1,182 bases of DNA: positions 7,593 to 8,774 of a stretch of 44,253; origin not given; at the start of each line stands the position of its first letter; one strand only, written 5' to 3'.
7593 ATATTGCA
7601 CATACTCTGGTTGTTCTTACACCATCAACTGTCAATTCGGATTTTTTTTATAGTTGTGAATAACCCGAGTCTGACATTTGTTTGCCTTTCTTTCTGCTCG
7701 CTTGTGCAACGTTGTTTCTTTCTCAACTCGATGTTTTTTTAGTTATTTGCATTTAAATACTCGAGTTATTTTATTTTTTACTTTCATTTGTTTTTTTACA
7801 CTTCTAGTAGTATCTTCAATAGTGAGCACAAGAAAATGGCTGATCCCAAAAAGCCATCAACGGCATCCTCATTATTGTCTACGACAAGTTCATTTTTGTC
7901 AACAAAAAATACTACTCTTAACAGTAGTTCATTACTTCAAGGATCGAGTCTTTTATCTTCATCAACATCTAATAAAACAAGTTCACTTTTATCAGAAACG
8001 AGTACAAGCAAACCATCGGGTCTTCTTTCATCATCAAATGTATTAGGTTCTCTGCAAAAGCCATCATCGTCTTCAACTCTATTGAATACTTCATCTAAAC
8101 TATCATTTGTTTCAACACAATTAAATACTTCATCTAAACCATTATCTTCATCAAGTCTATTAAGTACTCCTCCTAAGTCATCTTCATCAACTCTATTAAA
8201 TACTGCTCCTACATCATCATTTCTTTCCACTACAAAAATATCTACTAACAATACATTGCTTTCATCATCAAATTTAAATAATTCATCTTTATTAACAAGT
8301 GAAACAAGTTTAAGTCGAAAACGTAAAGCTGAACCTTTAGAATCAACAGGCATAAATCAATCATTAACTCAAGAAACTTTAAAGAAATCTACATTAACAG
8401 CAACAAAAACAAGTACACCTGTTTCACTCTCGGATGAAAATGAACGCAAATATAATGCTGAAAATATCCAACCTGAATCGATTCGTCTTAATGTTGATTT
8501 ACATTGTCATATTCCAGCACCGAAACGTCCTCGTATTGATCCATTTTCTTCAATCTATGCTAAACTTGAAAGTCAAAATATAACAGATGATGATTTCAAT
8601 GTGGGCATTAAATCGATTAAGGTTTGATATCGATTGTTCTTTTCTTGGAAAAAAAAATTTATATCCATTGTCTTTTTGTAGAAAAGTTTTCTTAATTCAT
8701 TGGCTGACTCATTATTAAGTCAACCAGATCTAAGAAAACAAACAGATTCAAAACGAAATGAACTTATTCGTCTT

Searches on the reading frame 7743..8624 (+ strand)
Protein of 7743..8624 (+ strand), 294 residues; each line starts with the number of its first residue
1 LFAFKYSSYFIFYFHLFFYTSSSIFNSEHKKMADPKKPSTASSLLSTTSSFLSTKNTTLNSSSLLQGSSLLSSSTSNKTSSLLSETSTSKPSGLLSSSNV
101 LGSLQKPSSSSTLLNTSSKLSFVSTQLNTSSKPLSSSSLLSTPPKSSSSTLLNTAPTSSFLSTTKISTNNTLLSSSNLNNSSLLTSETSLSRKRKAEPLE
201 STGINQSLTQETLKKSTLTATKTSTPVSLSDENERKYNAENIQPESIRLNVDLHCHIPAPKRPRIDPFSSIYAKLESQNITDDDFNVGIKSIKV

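Call 43: search_protein_families(library=pfam, max_evalue=0.01, proteins=[window:7743-8624:+])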
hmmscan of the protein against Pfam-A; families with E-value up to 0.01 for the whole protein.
seq(294 aa): 0 families
